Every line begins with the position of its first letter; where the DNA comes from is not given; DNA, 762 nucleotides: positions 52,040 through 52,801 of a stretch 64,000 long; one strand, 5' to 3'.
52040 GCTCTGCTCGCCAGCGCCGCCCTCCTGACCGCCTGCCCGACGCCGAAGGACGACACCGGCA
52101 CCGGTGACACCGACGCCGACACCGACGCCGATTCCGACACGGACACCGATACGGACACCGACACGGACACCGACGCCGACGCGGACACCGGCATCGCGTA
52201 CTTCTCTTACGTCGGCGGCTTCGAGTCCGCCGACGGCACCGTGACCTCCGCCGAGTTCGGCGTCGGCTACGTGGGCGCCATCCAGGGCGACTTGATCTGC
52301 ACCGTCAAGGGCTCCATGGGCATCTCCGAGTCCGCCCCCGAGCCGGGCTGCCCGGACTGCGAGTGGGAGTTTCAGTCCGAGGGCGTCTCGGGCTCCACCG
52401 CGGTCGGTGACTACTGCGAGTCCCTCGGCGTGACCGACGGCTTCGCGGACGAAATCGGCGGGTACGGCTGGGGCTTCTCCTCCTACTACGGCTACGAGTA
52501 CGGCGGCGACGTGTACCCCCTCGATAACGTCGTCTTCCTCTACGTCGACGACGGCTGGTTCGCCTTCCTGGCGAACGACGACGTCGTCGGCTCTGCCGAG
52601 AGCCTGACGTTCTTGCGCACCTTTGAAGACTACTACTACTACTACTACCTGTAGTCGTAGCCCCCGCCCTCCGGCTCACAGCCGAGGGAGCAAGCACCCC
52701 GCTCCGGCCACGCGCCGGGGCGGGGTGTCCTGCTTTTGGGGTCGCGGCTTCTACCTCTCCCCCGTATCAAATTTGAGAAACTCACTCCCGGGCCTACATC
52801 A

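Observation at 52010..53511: Tandem paralogous lipoproteins ending in a poly-tyrosine tail encoded by a (TAC)n microsatellite: apparently undescribed family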

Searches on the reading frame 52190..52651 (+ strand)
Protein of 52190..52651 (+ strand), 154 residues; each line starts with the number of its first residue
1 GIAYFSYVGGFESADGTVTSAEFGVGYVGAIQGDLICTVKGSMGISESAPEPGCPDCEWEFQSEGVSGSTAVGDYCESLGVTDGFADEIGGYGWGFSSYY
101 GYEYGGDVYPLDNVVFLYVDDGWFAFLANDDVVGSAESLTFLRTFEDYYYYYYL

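Call 9: find_homologous_proteins(query=A1, max_evalue=0.001)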
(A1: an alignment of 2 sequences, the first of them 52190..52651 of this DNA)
Query A1 (2 sequences) (154 aa, profile of the alignment): 3 proteins with E <= 0.001 among 476 candidates.
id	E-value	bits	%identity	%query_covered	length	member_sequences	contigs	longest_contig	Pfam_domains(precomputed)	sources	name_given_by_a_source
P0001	4.8e-87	308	37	99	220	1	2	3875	-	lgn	-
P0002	1.0e-56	209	68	100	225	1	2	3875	-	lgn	-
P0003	1.6e-52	196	65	100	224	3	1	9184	-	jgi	-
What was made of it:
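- Tried and rejected: Word-index protein search (call 9): only 3 close relatives.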

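Call 13: find_encoding_contigs(protein=P0003, flank=10000)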
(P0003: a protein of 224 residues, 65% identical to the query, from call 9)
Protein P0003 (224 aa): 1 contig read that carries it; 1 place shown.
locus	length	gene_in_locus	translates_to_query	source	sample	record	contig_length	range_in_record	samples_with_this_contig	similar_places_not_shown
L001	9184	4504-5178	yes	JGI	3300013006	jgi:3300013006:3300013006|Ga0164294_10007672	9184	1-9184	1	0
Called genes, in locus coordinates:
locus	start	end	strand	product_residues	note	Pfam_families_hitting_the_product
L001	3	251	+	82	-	?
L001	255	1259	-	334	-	PF00691:OmpA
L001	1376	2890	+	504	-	PF00171:Aldedh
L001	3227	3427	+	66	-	-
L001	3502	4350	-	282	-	PF00149:Metallophos, PF12850:Metallophos_2 (weak)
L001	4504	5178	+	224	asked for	-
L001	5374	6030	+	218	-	-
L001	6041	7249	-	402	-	-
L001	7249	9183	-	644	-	?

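Call 16: find_encoding_contigs(protein=P0002, flank=10000)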
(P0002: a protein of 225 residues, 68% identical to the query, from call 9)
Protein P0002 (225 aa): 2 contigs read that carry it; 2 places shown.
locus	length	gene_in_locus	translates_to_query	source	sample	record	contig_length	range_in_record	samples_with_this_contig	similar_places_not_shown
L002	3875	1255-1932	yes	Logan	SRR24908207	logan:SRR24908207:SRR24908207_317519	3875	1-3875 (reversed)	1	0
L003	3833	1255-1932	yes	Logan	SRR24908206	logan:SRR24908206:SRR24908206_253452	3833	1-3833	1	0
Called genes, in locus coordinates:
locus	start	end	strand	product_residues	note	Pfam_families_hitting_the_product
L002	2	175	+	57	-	?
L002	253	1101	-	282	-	PF00149:Metallophos, PF12850:Metallophos_2 (weak)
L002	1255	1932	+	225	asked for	-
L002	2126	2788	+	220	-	-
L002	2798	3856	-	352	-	-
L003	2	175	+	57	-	?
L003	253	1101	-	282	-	PF00149:Metallophos, PF12850:Metallophos_2 (weak)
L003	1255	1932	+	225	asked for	-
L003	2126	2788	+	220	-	-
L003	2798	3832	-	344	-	?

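Call 17: find_related_loci(query=A2, collection=genome_contigs, flank=6000)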
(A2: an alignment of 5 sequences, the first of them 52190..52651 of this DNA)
Query A2 (154 aa) in genome_contigs; peptide patterns used: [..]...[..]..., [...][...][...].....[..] (x = any residue, [..] = any of these).
197 stretches matched a pattern; 6 encode a relative of the query (tblastn E <= 1e-3); 6 distinct loci.
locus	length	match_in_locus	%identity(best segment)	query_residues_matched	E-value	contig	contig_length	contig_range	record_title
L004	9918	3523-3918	39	1-129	8e-22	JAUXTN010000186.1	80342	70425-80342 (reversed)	MAG: Pseudomonadota bacterium isolate C13_maxbin.099 C13_k141_185967, whole genome shotgun sequence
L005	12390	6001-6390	36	1-129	2e-18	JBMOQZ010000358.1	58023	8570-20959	MAG: Myxococcota bacterium isolate Betzabe_MAG167 MAG167_358, whole genome shotgun sequence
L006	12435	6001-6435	38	1-148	2e-17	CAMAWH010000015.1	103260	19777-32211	MAG: Klebsiella pneumoniae isolate MaH-04nov19-8 genome assembly, contig: MaH-04nov19-C253, whole genome shotgun sequenc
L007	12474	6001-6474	30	2-152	1e-12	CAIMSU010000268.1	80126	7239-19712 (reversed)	MAG: uncultured proteobacterium isolate Umea1p3_bin-980 genome assembly, contig: bin-980:268/375, whole genome shotgun s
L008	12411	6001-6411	30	1-126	7e-9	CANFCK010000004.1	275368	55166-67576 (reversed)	MAG: Deltaproteobacteria bacterium isolate CH-Jul18-23 genome assembly, contig: CH-Jul18-C12, whole genome shotgun seque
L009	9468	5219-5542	30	53-151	1e-6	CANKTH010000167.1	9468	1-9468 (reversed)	MAG: Deltaproteobacteria bacterium isolate TH-Jun18-127 genome assembly, contig: TH-Jun18-C16462, whole genome shotgun s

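Call 19: search_protein_representatives(alignment_id=A2)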
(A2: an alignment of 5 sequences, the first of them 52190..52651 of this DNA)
Query: 5 sequences, 163 profile positions. Proteins with E-value up to 0.001 (for the whole library): 127; up to 1e-10: 82; up to 1e-30: 13. The best 127 are listed.
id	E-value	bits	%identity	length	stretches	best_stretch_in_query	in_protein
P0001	3.2e-75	267.8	-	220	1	1-163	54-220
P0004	2.3e-44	167.5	-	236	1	1-163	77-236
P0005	2.9e-42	160.6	-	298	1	1-162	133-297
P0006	1.1e-40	155.6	-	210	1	1-162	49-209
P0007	1.9e-40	154.8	-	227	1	1-163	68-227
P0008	4.4e-40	153.5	-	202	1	1-162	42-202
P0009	2.1e-39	151.3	-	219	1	1-162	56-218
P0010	1.6e-38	148.5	-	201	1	1-161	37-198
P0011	7.5e-38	146.3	-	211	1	1-162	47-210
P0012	1.6e-37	145.3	-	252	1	1-162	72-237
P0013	3.2e-36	141.0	-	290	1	1-162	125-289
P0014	1.6e-35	138.7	-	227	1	1-162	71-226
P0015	2.9e-31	124.9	-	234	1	1-162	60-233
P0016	1.2e-30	122.9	-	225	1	1-161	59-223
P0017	1.3e-30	122.8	-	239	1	1-162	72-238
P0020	2.9e-29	118.4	-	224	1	1-163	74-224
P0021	4.1e-29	117.9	-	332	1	3-163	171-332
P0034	6.1e-24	101.1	-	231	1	1-163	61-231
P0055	2.5e-17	79.6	-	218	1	1-162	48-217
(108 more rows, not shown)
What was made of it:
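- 127 clusters with E <= 1e-3 and 82 with E <= 1e-10 among 1.84 billion representatives (call 19).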

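Call 32: predict_structure(alignment_id=A3)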
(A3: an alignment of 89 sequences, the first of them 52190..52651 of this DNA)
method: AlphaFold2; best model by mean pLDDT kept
length: 154 residues; sequences in the alignment: 89
mean_pLDDT: 97.3   pTM: 0.89
mean pLDDT of the five models: 97.3, 97.2, 97.1, 97.1, 96.2
residues with pLDDT >= 90: 151; 70-90: 3; 50-70: 0; < 50: 0
segments of 3 or more residues with pLDDT < 50: none
pLDDT, mean of each block of 10 residues (from residue 1): 98 98 98 98 95 96 98 98 98 98 96 98 97 99 97 93
secondary structure, 60 per line:
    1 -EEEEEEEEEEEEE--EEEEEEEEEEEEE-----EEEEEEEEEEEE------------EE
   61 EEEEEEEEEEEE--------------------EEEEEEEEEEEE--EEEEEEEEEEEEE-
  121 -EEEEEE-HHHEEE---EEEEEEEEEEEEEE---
elements in order: E2-14 E17-29 E35-46 E59-72 E93-104 E107-119 E122-127 E132-134 E138-151
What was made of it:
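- Loop lengths do not alternate long and short (call 32).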

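Call 34: fold_search(model_id=the predicted structure, library=pdb)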
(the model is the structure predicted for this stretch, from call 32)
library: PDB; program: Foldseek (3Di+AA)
matches with E <= 10: 264; with E <= 0.001: 0
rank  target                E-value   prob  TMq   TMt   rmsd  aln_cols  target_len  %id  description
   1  8cm1                  9.4e-02  0.12  0.16  0.14  18.6       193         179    9  Lol B - Localization of lipoprotein B from Vibrio cholera (released 2023-06-21)
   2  4ki3_L                5.6e-01  0.06  0.18  0.17  14.6       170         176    8  1.70 Angstrom resolution crystal structure of outer-membrane lipoprotein carrier protein (lolA) from Yersinia pestis C (released 2013-05-15)
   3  7bbm                  5.9e-01  0.07  0.20  0.20  17.2       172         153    8  Mutant nitrobindin M75L/H76L/Q96C/M148L (NB4H) from Arabidopsis thaliana with cofactor MnPPIX (released 2021-05-26)
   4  2a13                  7.3e-01  0.06  0.20  0.20  15.0       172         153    8  X-ray structure of protein from Arabidopsis thaliana AT1G79260 (released 2005-07-12)
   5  4z48_A                7.7e-01  0.04  0.16  0.12  16.6       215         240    6  Crystal structure of a DUF1329 family protein (DESPIG_00262) from Desulfovibrio piger ATCC 29098 at 1.75 A resolution (released 2015-04-22)
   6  5kew_D                8.1e-01  0.10  0.26  0.29  13.9       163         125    6  Vibrio parahaemolyticus VtrA/VtrC complex bound to the bile salt taurodeoxycholate (released 2016-07-20)
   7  3wje_A                8.1e-01  0.06  0.20  0.20  14.8       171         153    9  Crystal structure of mutant nitrobindin M75W/H76L/Q96C/M148L/H158L (NB6) from Arabidopsis thaliana (released 2014-04-02)
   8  4ki3_E                8.5e-01  0.09  0.23  0.21  12.8       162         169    9  1.70 Angstrom resolution crystal structure of outer-membrane lipoprotein carrier protein (lolA) from Yersinia pestis C (released 2013-05-15)
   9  3wjf_A                9.4e-01  0.06  0.20  0.20  14.9       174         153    7  Crystal structure of mutant nitrobindin M75L/H76L/Q96C/V128W/M148L/H158L (NB9) from Arabidopsis thaliana (released 2014-04-02)
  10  1swg_C                9.9e-01  0.10  0.25  0.28  14.6       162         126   10  CIRCULAR PERMUTED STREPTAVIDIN E51/A46 IN COMPLEX WITH BIOTIN (released 1998-07-15)
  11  4ymy                  1.0e+00  0.06  0.20  0.20  14.3       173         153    9  Crystal structure of mutant nitrobindin M75A/H76L/Q96C/M148L/H158A (NB11) from Arabidopsis thaliana (released 2015-12-30)
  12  5w5p                  1.0e+00  0.04  0.14  0.05  19.3       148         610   14  Crystal structure of Acinetobacter baumannii phage AM24 tailspike protein (released 2018-12-19)
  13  2zf3_F                1.2e+00  0.06  0.16  0.14  11.7       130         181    8  Crystal Structure of VioE (released 2008-01-01)
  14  7x8b_A                1.2e+00  0.05  0.19  0.20  14.1       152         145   14  Crystal structure of ENL T1 mutant YEATS domain in complex with histone H3 acetylation at K27 (released 2023-01-18)
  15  7fj7_A                1.3e+00  0.06  0.11  0.05  11.3        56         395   16  KpAckA (PduW) native structure (released 2022-08-10)
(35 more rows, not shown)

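Call 37: fold_search(model_id=the predicted structure, library=viral)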
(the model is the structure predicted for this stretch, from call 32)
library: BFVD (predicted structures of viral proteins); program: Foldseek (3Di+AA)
matches with E <= 10: 359; with E <= 0.001: 0
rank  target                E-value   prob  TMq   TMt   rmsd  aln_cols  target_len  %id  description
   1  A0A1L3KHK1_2          4.5e-01  0.08  0.17  0.06  14.7       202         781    6  (no name in the UniProt tables at hand)
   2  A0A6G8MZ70            5.8e-01  0.04  0.16  0.14  15.7       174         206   11  Uncharacterized protein [Cedratvirus kamchatka]
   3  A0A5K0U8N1            6.4e-01  0.09  0.24  0.15  11.2       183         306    3  Uncharacterized protein [Yasminevirus sp. GU-2018]
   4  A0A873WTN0            6.4e-01  0.08  0.18  0.23  14.3       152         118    9  (no name in the UniProt tables at hand)
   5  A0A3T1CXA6            6.4e-01  0.04  0.15  0.12  16.4       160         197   11  Uncharacterized protein [Acanthamoeba castellanii medusavirus J1]
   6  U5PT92                6.7e-01  0.06  0.19  0.07  13.5       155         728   13  Glycerophosphoryl diester phosphodiesterase [Clavibacter phage CN1A]
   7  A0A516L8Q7            7.1e-01  0.05  0.16  0.20  15.0       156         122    8  (no name in the UniProt tables at hand)
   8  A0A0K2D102            7.1e-01  0.04  0.14  0.11  18.5       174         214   10  Uncharacterized protein [Bacillus phage AvesoBmore]
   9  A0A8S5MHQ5            7.4e-01  0.03  0.13  0.12  16.9       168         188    8  Uncharacterized protein [Siphoviridae sp. ctvyM23]
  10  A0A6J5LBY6            7.8e-01  0.07  0.21  0.18  15.1       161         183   11  Outer membrane protein beta-barrel [uncultured Caudovirales phage]
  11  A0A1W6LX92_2          7.8e-01  0.06  0.17  0.06  15.0       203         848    7  (no name in the UniProt tables at hand)
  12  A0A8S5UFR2            9.1e-01  0.04  0.19  0.15  14.6       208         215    6  Uncharacterized protein [Myoviridae sp. ctcyQ27]
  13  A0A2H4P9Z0            9.1e-01  0.03  0.16  0.11  16.1       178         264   10  Uncharacterized protein [Gordonia phage Mahdia]
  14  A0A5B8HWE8            9.6e-01  0.11  0.23  0.08  12.7       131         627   11  Uncharacterized protein [Mimiviridae sp. ChoanoV1]
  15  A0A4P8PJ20            9.6e-01  0.06  0.19  0.16  14.9       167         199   12  UL142 (Fragment) [Human cytomegalovirus]
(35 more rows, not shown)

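Call 38: search_solved_structures(query=A3, max_evalue=10)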
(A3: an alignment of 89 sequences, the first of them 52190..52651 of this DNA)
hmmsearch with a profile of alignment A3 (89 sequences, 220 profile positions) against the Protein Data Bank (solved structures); distinct sequences matched with E-value up to 10: 10.
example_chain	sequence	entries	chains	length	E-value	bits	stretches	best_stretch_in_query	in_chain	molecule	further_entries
1u85_A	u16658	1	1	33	0.0076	19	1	101-117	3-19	Kruppel-like factor 3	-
6giq_F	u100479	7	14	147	0.31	13.8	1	13-53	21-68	QCR6 isoform 1 | Cytochrome b-c1 complex subunit 6 | CYTOCHROME B-C1 COMPLEX SUBUNIT 6; SYNONYM: COMPLEX III SUBUNIT 6,COMPLEX III SUBUNIT VI,C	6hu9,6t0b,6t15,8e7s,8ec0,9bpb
3cx5_F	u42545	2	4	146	0.65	12.7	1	13-53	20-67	Cytochrome b-c1 complex subunit 6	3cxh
8sst_A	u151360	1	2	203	1.3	11.7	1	100-117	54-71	Transcriptional repressor CTCF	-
4zdn_A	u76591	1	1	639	1.4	11.6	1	34-57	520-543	AT-less polyketide synthase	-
8sss_A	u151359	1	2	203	1.6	11.4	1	100-117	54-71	Transcriptional repressor CTCF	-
5t0u_A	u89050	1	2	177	2.2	11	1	100-117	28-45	Transcriptional repressor CTCF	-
5yef_A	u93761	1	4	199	2.6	10.7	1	100-117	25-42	Transcriptional repressor CTCF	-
1mey_C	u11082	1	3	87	5.7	9.6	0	99-117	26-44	CONSENSUS ZINC FINGER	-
2i13_A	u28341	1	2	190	6.4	9.4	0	99-117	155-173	Aart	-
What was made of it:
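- Tried and rejected: PDB sequence profile (call 38): only zinc-finger-like noise on the CPxC knuckle.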

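Call 39: search_protein_families(library=pfam, alignment_id=A3, max_evalue=0.01)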
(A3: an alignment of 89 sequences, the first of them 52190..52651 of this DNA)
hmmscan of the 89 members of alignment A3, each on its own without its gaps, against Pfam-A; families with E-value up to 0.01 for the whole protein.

A. member 1, window:52190-52651:+ (154 aa): 0 families

B. families by the number of members that match (of 89 scanned): 4 families
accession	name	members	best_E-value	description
PF11617.13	Cu-binding_MopE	11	1.5e-42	Putative metal-binding motif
PF24381.1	DUF7537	3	0.00043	Family of unknown function (DUF7537)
PF22807.2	TrAA12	2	0.0016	TrAA12-like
PF21349.2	RUBY_RBDX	2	0.0073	Rubrerythrin, rubredoxin-like domain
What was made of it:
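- On Any Pfam / NCBIfam family: Across 89 members the only real hit is PF11617 MopE repeats, N-terminal to the domain, in 11 longer members (call 39).
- The domain is always the last one, whatever precedes it (calls 19, 39).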

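Call 40: list_cluster_members(proteins=[P0003, P0004, P0007, P0011, P0020, P0021, P0009, P0055, P0034, P0013])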
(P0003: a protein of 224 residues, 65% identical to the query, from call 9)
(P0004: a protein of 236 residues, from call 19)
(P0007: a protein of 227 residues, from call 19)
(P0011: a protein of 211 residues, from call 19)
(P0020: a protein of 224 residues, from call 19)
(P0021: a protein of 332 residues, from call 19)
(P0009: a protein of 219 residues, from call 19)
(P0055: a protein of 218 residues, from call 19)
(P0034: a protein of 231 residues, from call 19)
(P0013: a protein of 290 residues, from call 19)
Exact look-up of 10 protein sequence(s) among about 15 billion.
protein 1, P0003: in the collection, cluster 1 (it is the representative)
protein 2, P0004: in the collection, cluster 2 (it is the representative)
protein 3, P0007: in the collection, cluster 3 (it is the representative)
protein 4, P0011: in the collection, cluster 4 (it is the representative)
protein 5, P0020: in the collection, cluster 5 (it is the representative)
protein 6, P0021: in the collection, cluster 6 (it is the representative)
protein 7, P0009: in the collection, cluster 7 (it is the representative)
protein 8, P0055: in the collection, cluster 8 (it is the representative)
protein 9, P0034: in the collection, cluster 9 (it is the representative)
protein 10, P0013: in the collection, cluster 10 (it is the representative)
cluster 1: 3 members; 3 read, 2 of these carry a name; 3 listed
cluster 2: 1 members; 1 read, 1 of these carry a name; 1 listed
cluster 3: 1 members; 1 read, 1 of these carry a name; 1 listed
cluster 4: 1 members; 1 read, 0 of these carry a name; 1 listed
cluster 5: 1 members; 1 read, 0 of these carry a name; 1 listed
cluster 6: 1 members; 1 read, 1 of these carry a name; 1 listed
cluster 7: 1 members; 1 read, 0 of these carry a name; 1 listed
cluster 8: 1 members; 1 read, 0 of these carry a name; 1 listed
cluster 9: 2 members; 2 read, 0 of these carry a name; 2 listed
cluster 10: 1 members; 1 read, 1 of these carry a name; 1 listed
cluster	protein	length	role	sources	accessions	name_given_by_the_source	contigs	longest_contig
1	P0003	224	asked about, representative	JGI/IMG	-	-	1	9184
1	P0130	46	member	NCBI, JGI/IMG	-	hypothetical protein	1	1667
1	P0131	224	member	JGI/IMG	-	hypothetical protein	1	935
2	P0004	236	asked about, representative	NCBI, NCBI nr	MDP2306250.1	MAG: hypothetical protein Q8P18_09515 [Pseudomonadota bacterium] | hypothetical protein [Pseudomonadota bacterium]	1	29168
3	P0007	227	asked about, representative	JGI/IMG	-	hypothetical protein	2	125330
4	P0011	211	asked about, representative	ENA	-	-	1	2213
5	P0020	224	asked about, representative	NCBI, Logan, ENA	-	-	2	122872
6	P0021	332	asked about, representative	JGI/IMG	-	hypothetical protein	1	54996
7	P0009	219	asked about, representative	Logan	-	-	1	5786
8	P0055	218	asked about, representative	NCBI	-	-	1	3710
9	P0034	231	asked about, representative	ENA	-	-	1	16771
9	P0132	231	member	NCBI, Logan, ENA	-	-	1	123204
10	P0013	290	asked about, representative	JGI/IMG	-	hypothetical protein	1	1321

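Call 65: find_homologous_proteins(query=A3, max_evalue=0.00001)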
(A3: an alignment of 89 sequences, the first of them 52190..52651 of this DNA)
Query A3 (89 sequences) (154 aa, profile of the alignment): 9 proteins with E <= 0.00001 among 8000 candidates.
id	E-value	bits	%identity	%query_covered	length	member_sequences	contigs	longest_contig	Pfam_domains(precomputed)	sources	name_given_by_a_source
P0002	6.9e-67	243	68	100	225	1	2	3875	-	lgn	-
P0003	1.1e-66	243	65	100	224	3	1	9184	-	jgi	-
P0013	6.3e-61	224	36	94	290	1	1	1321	-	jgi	jgi:hypothetical protein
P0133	5.3e-59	217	39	93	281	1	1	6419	-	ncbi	ncbi:MAG: putative metal-binding motif-containing protein [Myxococcota bacterium]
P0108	5.3e-47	178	27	97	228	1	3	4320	-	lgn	-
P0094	2.1e-46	176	32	94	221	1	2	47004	-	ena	-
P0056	1.8e-41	160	31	76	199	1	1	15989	-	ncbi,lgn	ncbi:MAG: hypothetical protein ACOZNI_17345 [Myxococcota bacterium]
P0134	8.6e-24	102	31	60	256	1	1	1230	-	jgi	jgi:hypothetical protein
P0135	1.8e-8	52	25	59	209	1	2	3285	-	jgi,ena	jgi:hypothetical protein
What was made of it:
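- Tried and rejected: Repeated with the 89-sequence alignment (call 65), it was swamped by Asp-Thr words and scored only 9 proteins.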
